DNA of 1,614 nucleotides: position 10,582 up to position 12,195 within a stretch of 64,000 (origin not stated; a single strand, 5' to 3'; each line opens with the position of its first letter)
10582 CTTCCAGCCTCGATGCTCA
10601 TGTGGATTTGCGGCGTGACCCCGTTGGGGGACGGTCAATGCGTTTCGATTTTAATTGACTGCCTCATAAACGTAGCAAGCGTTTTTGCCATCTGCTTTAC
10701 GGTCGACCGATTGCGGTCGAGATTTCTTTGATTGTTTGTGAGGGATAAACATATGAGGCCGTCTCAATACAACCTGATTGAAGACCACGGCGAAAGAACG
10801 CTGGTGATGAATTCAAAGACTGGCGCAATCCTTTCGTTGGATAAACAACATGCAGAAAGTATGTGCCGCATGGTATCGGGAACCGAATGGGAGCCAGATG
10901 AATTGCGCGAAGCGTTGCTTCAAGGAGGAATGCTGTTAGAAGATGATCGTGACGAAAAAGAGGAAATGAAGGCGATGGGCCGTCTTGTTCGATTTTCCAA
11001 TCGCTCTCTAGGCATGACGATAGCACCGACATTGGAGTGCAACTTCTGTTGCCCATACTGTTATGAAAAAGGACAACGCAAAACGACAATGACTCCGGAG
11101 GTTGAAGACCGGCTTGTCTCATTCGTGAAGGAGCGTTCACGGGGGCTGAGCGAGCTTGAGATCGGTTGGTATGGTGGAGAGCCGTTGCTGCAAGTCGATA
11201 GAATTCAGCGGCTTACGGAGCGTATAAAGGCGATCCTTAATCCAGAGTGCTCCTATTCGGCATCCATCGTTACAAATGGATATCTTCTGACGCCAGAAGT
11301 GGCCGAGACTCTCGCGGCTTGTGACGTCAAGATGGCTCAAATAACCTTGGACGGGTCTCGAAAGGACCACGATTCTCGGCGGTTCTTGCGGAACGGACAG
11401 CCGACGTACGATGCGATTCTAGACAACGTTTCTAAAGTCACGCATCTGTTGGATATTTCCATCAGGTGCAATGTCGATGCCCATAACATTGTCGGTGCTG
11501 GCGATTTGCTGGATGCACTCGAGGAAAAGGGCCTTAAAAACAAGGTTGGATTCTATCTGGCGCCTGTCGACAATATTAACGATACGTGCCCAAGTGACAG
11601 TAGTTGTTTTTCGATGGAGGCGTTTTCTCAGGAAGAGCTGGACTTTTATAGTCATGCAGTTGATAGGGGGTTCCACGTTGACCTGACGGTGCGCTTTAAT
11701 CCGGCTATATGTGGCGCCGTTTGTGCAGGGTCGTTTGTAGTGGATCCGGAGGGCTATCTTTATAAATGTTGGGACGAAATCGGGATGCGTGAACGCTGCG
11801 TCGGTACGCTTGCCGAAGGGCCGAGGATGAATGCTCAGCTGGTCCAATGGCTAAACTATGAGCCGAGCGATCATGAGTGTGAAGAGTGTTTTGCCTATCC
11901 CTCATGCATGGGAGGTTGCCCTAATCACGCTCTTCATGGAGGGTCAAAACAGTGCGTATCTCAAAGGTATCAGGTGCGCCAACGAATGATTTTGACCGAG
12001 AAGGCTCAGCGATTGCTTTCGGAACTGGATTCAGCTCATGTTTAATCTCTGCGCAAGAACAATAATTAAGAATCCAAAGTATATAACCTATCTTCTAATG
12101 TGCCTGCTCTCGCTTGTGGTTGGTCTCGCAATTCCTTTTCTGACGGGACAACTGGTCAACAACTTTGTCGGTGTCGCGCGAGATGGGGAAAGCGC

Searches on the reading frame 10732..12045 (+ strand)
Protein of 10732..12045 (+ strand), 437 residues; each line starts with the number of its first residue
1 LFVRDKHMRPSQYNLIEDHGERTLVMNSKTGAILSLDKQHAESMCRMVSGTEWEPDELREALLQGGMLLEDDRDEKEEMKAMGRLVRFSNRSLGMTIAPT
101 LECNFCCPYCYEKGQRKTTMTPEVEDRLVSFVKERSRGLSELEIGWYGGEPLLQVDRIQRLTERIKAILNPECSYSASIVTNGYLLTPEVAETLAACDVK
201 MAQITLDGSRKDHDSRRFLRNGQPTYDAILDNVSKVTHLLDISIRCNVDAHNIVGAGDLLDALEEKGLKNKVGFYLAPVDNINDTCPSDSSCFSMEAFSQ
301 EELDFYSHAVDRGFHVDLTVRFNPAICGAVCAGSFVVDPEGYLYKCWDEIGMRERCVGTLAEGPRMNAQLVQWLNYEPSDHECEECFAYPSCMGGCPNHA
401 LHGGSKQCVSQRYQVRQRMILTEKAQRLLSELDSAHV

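Call 5: search_protein_families(library=pfam, proteins=[window:10732-12045:+], max_evalue=0.01)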
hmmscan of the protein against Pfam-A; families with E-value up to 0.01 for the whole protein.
window:10732-12045:+ (437 aa): 2 families
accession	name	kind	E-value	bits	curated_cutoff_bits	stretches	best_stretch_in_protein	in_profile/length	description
PF04055.27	Radical_SAM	-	3.8e-14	53.7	29.5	1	99-237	3-137/166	Radical SAM superfamily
PF13353.11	Fer4_12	-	1.1e-06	29.4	22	1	102-200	14-112/137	4Fe-4S single cluster domain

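Call 6: search_protein_families(library=ncbifam, proteins=[window:10732-12045:+], max_evalue=0.01)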
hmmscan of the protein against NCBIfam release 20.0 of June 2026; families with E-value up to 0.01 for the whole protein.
window:10732-12045:+ (437 aa): 65 families (the best 25 are shown)
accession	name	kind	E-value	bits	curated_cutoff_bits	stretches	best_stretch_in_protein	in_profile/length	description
TIGR04463.1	rSAM_vs_C_rich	equivalog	6.9e-88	295.3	525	1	13-430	1-435/438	TIGR04463 family radical SAM/SPASM RiPP maturase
TIGR04334.1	rSAM_Clo7bot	equivalog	2e-83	280.4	600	1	11-424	3-434/440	radical SAM/SPASM domain Clo7bot peptide maturase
NF038107.1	rSAM_NF038107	equivalog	7.1e-65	219.5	600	1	8-401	1-405/444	Cys-every-fifth radical SAM/SPASM peptide maturase CefB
TIGR04280.1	geopep_mat_rSAM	hypoth_equivalog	3.1e-62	210.9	400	1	17-398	13-394/428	geopeptide radical SAM maturase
NF052473.1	rSAM_FlmE_OhkG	exception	1.1e-48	166.2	500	1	11-417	4-449/481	FlmE/OhkG family radical SAM/SPASM peptide maturase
NF047865.1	rSAM_PapB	equivalog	3e-37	128.6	340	1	95-400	5-320/330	PapB family radical SAM/SPASM ranthipeptide maturase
TIGR04068.1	rSAM_ocin_clost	equivalog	4e-28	98.5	500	1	25-237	13-233/462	Cys-rich peptide radical SAM maturase CcpM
TIGR04064.1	rSAM_nif11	equivalog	2.5e-27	95.7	518.7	2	24-237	14-225/459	nif11-like peptide radical SAM maturase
NF041298.1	rSAM_mat_DynA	equivalog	4.8e-25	88.3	450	2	97-268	5-179/356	dynobactin maturation radical SAM/SPASM protein DynA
TIGR03974.1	rSAM_six_Cys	equivalog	2.7e-24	85.9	425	2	62-237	69-245/451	thioether cross-link-forming SCIFF peptide maturase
TIGR04083.1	rSAM_pep_methan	hypoth_equivalog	4.8e-21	75.1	300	1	96-433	3-348/376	TIGR04083 family peptide-modifying radical SAM enzyme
NF040492.1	not_ScfB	exception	6.5e-20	71.4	855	2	101-238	103-244/450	ScfB-related radical SAM/SPASM orphan maturase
TIGR03942.1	sulfatase_rSAM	equivalog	4.9e-19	68.6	349.45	1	101-411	9-339/363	anaerobic sulfatase maturase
TIGR03978.1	rSAM_paired_1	equivalog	1.1e-18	67.2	370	1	24-240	14-231/466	His-Xaa-Ser system radical SAM maturase HxsB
NF041707.1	rSAM_YhhB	equivalog_domain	1.2e-18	67.2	445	1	103-237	12-153/369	cyclophane-forming radical SAM/SPASM peptide maturase YhhB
TIGR04085.1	rSAM_more_4Fe4S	domain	1.5e-12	47.8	27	1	327-403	1-81/93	SPASM domain-containing protein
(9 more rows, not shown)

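Call 12: find_related_loci(query=window:10732-12045:+, collection=genome_contigs, flank=8000)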
Query window:10732-12045:+ (437 aa) in genome_contigs; peptide patterns used: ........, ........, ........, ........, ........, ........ (x = any residue, [..] = any of these).
59 stretches matched a pattern; 45 encode a relative of the query (tblastn E <= 1e-3); 43 distinct loci.
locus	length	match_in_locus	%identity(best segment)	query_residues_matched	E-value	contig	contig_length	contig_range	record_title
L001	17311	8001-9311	99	1-437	0e+0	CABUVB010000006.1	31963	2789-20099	MAG TPA_asm: uncultured Collinsella sp. isolate MGYG-HGUT-04399 genome assembly, contig: GUT_GENOME272566_6, whole genom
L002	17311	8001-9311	98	1-437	0e+0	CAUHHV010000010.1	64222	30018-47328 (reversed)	MAG TPA_asm: uncultured Collinsella sp. isolate SRR16280027_bin.47_MetaWRAP_v1.3_MAG genome assembly, contig: ERZ1928946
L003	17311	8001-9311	98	1-437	0e+0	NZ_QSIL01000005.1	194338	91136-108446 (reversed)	Collinsella sp. AM34-10 AM34-10.Scaf5, whole genome shotgun sequence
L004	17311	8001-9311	98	1-437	0e+0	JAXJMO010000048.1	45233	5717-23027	MAG: Collinsella sp. isolate DOME_MAG_14375 14375_W0242_k141_38643, whole genome shotgun sequence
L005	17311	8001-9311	98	1-437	0e+0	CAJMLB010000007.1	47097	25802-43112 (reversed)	TPA_asm: uncultured bacterium isolate ERR1430416-bin.36 genome assembly, contig: NODE_454_length_47097_cov_177.203584, w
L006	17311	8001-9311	98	1-437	0e+0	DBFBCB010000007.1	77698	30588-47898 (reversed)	MAG TPA_asm: Collinsella aerofaciens isolate MAG3656 k141_126199, whole genome shotgun sequence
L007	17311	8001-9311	98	1-437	0e+0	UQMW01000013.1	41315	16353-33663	uncultured Collinsella sp. isolate UMGS447 genome assembly, contig: NODE_388_length_41315_cov_5.286767, whole genome sho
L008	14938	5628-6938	98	1-437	0e+0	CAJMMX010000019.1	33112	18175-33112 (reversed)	TPA_asm: uncultured bacterium isolate ERR2013596-bin.15 genome assembly, contig: NODE_402_length_33112_cov_4.435793, who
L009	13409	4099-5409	98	1-437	0e+0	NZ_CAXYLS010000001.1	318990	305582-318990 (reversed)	Collinsella aerofaciens isolate 4E 4E.1, whole genome shotgun sequence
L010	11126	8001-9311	97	1-437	0e+0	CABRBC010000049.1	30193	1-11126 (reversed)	MAG TPA_asm: uncultured Collinsella sp. isolate MGYG-HGUT-01096 genome assembly, contig: GUT_GENOME080486_49, whole geno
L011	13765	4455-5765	97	1-437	0e+0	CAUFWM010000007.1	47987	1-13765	MAG TPA_asm: uncultured Collinsella sp. isolate SRR16280072_bin.41_MetaWRAP_v1.3_MAG genome assembly, contig: .602, whol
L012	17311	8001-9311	97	1-437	0e+0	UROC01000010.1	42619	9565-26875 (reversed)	uncultured Collinsella sp. isolate UMGS1183 genome assembly, contig: NODE_576_length_42619_cov_3.473569, whole genome sh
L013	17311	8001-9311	95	1-437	0e+0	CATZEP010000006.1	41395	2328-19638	MAG TPA_asm: uncultured Collinsella sp. isolate ERR9492516_bin.14_MetaWRAP_v1.3_MAG genome assembly, contig: ERZ18533996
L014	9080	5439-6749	95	1-437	0e+0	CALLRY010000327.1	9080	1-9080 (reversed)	MAG TPA_asm: uncultured Collinsella sp. isolate SRR3313068_bin.2_CONCOCT_v1.1_MAG genome assembly, contig: ERZ1688041.27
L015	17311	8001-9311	95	1-437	0e+0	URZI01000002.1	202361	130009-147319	uncultured Collinsella sp. isolate UMGS1501 genome assembly, contig: NODE_2_length_202361_cov_25.982180, whole genome sh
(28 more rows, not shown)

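Call 34: search_solved_structures(query=window:10732-12042:+, max_evalue=0.001, show_alignments=1)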
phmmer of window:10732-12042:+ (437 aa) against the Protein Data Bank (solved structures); distinct sequences matched with E-value up to 0.001: 3.
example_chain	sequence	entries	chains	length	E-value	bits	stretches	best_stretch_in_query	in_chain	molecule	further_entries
5wgg_A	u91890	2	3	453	1.3e-16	63.8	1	61-400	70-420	Radical SAM domain protein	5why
9gm3_A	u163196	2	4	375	6e-12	48.4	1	101-231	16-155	ChlB radical SAM domain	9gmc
8vpo_A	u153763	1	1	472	6.4e-10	41.7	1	98-316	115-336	Radical SAM core domain-containing protein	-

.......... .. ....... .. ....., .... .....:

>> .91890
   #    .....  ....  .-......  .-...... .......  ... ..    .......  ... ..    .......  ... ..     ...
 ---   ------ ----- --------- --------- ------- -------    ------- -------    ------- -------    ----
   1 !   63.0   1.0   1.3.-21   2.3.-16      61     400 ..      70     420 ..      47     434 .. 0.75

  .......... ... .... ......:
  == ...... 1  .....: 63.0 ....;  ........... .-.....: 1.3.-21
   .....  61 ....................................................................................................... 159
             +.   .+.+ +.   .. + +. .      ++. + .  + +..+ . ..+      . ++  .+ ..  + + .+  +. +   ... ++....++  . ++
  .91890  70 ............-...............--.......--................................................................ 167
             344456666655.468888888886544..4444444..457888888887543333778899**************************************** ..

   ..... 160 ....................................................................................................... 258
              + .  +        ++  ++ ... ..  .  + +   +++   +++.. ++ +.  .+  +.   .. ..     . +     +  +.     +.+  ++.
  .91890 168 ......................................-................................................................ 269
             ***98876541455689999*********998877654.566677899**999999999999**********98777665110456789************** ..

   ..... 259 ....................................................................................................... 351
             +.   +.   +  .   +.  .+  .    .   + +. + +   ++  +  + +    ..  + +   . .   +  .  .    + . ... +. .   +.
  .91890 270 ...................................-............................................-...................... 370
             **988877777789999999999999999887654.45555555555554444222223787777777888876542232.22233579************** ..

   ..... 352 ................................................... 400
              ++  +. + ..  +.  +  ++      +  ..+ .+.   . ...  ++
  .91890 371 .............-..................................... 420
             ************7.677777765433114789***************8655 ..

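Call 35: find_homologous_proteins(query=window:10732-12042:+, max_evalue=1e-20)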
Query window:10732-12042:+ (437 aa): 1667 proteins with E <= 1e-20 among 8000 candidates; the best 120 are listed.
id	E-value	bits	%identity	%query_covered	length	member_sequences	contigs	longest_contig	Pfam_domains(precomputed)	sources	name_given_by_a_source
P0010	4.5e-292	986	98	98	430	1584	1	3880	PF04055.28,PF13353.12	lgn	-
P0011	7.8e-260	880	89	98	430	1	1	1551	PF04055.28,PF13353.12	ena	-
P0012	6.7e-156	538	93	57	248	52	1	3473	-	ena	-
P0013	1.5e-154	533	54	95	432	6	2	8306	PF04055.28,PF13353.12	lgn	-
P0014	2.5e-154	532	90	57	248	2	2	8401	-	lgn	-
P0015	2.6e-154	532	54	98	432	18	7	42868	PF04055.28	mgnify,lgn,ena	mgnify:FL=1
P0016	2.3e-152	526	54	95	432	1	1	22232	PF04055.28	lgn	-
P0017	2.6e-152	526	54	98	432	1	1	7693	PF04055.28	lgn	-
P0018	2.2e-150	519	54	95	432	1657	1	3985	PF04055.28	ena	-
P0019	4.8e-149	515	52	98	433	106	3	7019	PF04055.28,PF13353.12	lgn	-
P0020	3.2e-148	512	52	96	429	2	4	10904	PF04055.28,PF13353.12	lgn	-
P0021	3.8e-148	512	54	95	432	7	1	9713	PF04055.28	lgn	-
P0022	7.1e-148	511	52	98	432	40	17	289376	PF04055.28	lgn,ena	-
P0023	1.1e-147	511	52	98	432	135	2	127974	PF04055.28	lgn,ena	-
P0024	3.3e-147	509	52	97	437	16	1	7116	PF04055.28,PF13353.12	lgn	-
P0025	4.5e-146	505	53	96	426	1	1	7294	PF04055.28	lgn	-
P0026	8.2e-146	504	54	97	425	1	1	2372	PF04055.28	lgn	-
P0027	2.5e-144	500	52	96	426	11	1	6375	PF04055.28,PF13353.12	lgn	-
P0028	1.7e-143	497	52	95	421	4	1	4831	PF04055.28,PF13353.12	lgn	-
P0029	8.4e-142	491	51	96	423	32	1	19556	PF04055.28,PF13353.12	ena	-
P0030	1.3e-141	491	58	83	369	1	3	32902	PF04055.28,PF13353.12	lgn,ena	-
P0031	5.1e-139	482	51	95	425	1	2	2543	PF04055.28,PF13353.12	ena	-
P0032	1.3e-138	481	51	95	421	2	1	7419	PF04055.28,PF13353.12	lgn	-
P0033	1.5e-131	457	47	97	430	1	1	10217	PF04055.28,PF13353.12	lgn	-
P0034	4.1e-131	456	48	96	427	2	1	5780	PF04055.28,PF13353.12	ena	-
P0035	4.6e-131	456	49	95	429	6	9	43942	PF04055.28,PF13353.12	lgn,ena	-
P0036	1.7e-130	454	54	84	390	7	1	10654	PF04055.28,PF13353.12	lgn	-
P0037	7.5e-130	452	48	96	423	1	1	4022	PF04055.28,PF13353.12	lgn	-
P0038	1.3e-122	428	44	96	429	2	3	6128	PF04055.28,PF13353.12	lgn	-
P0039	1.8e-121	424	46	95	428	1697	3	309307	PF04055.28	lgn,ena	-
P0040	5.0e-120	419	44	96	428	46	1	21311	PF04055.28,PF13353.12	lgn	-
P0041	1.4e-119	418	44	97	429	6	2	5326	PF04055.28,PF13353.12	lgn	-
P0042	2.6e-119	417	44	95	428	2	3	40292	PF04055.28,PF13353.12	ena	-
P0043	6.2e-115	403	45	96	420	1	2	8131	PF04055.28,PF13353.12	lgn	-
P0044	2.4e-114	401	34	80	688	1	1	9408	PF04055.28,PF13353.12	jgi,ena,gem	-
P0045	3.6e-114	400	44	93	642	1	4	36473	PF04055.28,PF13353.12,PF00005.34,PF13304.13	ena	-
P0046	3.4e-113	397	43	96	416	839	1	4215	PF04055.28,PF13353.12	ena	-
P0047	6.6e-113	396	43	96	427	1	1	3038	PF04055.28,PF13353.12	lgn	-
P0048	1.3e-112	395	42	96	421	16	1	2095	PF04055.28,PF13353.12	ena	-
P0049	1.4e-112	395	43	95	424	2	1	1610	PF04055.28,PF13353.12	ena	-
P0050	9.3e-112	392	41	97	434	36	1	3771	PF04055.28,PF13353.12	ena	-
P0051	1.1e-111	392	44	95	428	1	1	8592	PF04055.28,PF13353.12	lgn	-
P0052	1.3e-110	388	43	95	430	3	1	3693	PF04055.28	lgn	-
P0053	1.4e-110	388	42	96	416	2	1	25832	PF04055.28,PF13353.12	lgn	-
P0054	2.8e-110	387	43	94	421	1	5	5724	PF04055.28,PF13353.12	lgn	-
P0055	2.1e-109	384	56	68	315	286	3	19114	PF04055.28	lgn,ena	-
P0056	8.6e-109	382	54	72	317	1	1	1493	PF04055.28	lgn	-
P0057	9.6e-109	382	45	89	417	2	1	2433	PF04055.28,PF13353.12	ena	-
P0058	3.3e-108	381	43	90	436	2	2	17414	PF04055.28,PF13353.12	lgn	-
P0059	1.7e-107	378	43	93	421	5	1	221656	PF04055.28,PF13353.12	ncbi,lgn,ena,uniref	ncbi:radical SAM/SPASM domain-containing protein [uncultured Clostridium sp.]|uniref:radical SAM/SPA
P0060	1.7e-107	378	42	96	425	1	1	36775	PF04055.28,PF13353.12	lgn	-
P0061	3.3e-106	374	42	96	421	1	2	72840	PF04055.28,PF13353.12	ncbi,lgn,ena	-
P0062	8.1e-106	373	41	97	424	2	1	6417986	PF04055.28,PF13353.12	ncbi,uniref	ncbi:radical SAM protein [Wukongibacter sp. M2B1]|uniref:radical SAM protein n=1 Tax=Wukongibacter s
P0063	7.8e-105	369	40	96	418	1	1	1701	PF04055.28,PF13353.12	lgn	-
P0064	2.4e-104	368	40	96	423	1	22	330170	PF04055.28,PF13353.12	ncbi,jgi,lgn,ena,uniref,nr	ncbi:radical SAM/SPASM domain-containing protein [Ruminiclostridium cellobioparum]|jgi:uncharacteriz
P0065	2.9e-104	368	42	94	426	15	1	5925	PF04055.28,PF13353.12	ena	-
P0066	4.4e-104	367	41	97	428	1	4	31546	PF04055.28,PF13353.12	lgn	-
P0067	2.7e-103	364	41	93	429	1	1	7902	PF04055.28,PF13353.12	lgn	-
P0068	6.6e-103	363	41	96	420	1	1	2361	PF04055.28,PF13353.12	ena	-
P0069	9.8e-103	362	42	96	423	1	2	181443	PF04055.28,PF13353.12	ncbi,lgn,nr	ncbi:SPASM domain-containing protein [Clostridium botulinum]|nr:SPASM domain-containing protein [Clo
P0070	2.5e-102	361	40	96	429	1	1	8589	PF04055.28,PF13353.12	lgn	-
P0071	8.3e-102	359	42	96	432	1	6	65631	PF04055.28,PF13353.12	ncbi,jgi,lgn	jgi:uncharacterized protein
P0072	2.3e-101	358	40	96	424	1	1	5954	PF04055.28,PF13353.12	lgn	-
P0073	2.3e-101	358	39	96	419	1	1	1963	PF04055.28,PF13353.12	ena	-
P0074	4.6e-101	357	42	95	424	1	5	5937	PF04055.28,PF13353.12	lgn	-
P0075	3.6e-100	354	41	93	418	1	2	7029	PF04055.28,PF13353.12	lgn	-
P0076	4.2e-100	354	53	71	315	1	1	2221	PF04055.28,PF13353.12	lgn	-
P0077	4.4e-100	354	39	94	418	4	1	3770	PF04055.28,PF13353.12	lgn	-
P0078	1.2e-99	352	41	96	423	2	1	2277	PF04055.28,PF13353.12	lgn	-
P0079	1.8e-99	352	41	95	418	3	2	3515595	PF04055.28,PF13353.12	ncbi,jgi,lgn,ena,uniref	ncbi:hypothetical protein IGJ55_003018 [Enterococcus sp. AZ170]|uniref:SPASM domain-containing prote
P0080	1.8e-99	352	40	98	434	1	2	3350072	PF04055.28,PF13353.12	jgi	jgi:uncharacterized protein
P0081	2.0e-99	352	40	96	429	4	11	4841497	PF04055.28,PF13353.12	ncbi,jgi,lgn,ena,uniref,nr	ncbi:radical SAM/SPASM domain-containing protein [Lysinibacillus capsici]|uniref:radical SAM/SPASM d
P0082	6.4e-99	350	40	97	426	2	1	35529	PF04055.28,PF13353.12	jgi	jgi:uncharacterized protein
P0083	9.6e-99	349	41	98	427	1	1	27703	PF04055.28,PF13353.12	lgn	-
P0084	1.2e-98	349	40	93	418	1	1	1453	PF04055.28,PF13353.12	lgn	-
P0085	1.5e-98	349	41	93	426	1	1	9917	PF04055.28,PF13353.12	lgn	-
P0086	2.6e-98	348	40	95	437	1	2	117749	PF04055.28,PF13353.12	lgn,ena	-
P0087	3.7e-98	347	42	93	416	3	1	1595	PF04055.28,PF13353.12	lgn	-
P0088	4.0e-98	347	39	91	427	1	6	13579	PF04055.28,PF13353.12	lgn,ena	-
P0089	4.2e-98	347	53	69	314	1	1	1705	PF04055.28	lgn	-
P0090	1.2e-97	346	39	94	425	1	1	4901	PF04055.28,PF13353.12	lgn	-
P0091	1.5e-97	345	41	98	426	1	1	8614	PF04055.28,PF13353.12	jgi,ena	-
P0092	1.6e-97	345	42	89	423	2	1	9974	PF04055.28,PF13353.12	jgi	-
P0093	1.7e-97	345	39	96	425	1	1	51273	PF04055.28,PF13353.12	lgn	-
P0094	2.0e-97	345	41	98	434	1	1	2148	PF04055.28,PF13353.12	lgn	-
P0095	2.9e-97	344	39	96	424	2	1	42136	PF04055.28,PF13353.12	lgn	-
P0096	4.2e-97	344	40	94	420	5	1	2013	PF04055.28,PF13353.12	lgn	-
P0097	1.1e-96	342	44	82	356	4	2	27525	PF04055.28,PF13353.12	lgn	-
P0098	1.4e-96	342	39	95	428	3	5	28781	PF04055.28,PF13353.12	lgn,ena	-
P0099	2.4e-96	341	41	92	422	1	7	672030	PF04055.28,PF13353.12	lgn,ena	-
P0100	3.2e-96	341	40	93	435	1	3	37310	PF04055.28,PF13353.12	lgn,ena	-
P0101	3.3e-96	341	41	98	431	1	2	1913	PF04055.28,PF13353.12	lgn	-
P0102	5.4e-96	340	38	97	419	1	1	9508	PF04055.28,PF13353.12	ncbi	ncbi:SPASM domain-containing protein [Clostridium perfringens]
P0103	7.5e-96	340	39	96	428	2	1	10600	PF04055.28,PF13353.12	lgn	-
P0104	6.7e-95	337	38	94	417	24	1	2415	PF04055.28,PF13353.12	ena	-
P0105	7.5e-95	336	38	97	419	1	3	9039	PF04055.28,PF13353.12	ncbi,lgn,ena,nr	ncbi:SPASM domain-containing protein [Clostridium perfringens]|nr:SPASM domain-containing protein [C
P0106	8.2e-95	336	41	96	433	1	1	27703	PF04055.28,PF13353.12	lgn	-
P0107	9.5e-95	336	41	94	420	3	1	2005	PF04055.28,PF13353.12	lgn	-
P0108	1.2e-94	336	40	95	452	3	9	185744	PF04055.28,PF13353.12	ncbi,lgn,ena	-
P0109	1.3e-94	336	38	94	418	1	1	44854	PF04055.28,PF13353.12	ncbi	ncbi:SPASM domain-containing protein [Faecalimicrobium sp. JNUCC 81]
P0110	3.1e-94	334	40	97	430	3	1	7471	PF04055.28,PF13353.12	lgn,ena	-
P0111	4.2e-94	334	41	92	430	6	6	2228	PF04055.28,PF13353.12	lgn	-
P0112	4.2e-94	334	38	94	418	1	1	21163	PF04055.28,PF13353.12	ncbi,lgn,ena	-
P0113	1.6e-93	332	41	85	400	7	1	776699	PF04055.28,PF13353.12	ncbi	-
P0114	3.5e-93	331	39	94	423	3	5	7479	PF04055.28,PF13353.12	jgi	-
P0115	9.3e-93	330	39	97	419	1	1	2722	PF04055.28,PF13353.12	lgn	-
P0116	1.2e-92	329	38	92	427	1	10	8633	PF04055.28,PF13353.12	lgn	-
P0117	1.4e-92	329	38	96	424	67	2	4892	PF04055.28,PF13353.12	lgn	-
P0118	2.2e-92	328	39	97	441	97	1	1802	PF04055.28,PF13353.12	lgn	-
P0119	2.9e-92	328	40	94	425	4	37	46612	PF04055.28,PF13353.12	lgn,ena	-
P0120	3.2e-92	328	39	97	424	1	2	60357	PF04055.28,PF13353.12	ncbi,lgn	-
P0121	5.2e-92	327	39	95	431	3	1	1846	PF04055.28,PF13353.12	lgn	-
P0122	5.2e-92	327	40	92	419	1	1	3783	PF04055.28,PF13353.12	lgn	-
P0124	6.7e-92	327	39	94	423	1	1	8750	PF04055.28,PF13353.12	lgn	-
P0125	1.6e-91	325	37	98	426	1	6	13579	PF04055.28,PF13353.12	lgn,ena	-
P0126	4.2e-91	324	39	96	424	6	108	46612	PF04055.28,PF13353.12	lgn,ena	-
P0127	5.7e-91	324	39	96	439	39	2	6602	PF04055.28,PF13353.12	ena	-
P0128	7.1e-91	323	39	95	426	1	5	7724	PF04055.28,PF13353.12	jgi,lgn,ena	-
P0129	7.5e-91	323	39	94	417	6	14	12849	PF04055.28,PF13353.12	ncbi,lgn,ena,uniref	ncbi:radical SAM protein [Peptostreptococcus anaerobius]|uniref:radical SAM protein n=1 Tax=Peptostr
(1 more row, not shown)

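Call 37: find_encoding_contigs(protein=P0022, flank=6000, max_places=3)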
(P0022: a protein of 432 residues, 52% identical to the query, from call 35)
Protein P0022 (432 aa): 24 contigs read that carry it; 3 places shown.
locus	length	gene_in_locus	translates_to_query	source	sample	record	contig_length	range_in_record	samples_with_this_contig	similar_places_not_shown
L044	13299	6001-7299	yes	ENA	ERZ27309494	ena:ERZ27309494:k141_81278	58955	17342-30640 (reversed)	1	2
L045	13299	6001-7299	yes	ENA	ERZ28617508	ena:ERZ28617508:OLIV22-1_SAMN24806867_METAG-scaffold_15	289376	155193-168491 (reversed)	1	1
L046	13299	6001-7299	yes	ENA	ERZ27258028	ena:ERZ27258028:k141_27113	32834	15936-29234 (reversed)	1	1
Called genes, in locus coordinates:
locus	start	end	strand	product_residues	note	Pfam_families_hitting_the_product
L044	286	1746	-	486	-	PF04326:SLFN_AlbA_2, PF01047:MarR (faint), PF12802:MarR_2 (faint), PF13749:HATPase_c_4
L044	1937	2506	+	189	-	-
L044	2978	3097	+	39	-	-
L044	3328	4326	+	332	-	PF00005:ABC_tran, PF13304:AAA_21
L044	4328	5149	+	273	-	-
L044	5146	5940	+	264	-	-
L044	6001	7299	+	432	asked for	PF04055:Radical_SAM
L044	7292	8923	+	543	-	PF00664:ABC_membrane, PF00005:ABC_tran, PF02463:SMC_N, PF13304:AAA_21 (faint)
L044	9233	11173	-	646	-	PF02534:T4SS-DNA_transf, PF10412:TrwB_AAD_bind, PF12696:TraG-D_C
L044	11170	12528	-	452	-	-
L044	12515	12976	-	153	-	-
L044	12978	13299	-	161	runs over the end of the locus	-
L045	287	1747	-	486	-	PF04326:SLFN_AlbA_2, PF01047:MarR (faint), PF12802:MarR_2 (faint), PF13749:HATPase_c_4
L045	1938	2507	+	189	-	-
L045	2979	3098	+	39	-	-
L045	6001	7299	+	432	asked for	PF04055:Radical_SAM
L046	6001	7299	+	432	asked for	PF04055:Radical_SAM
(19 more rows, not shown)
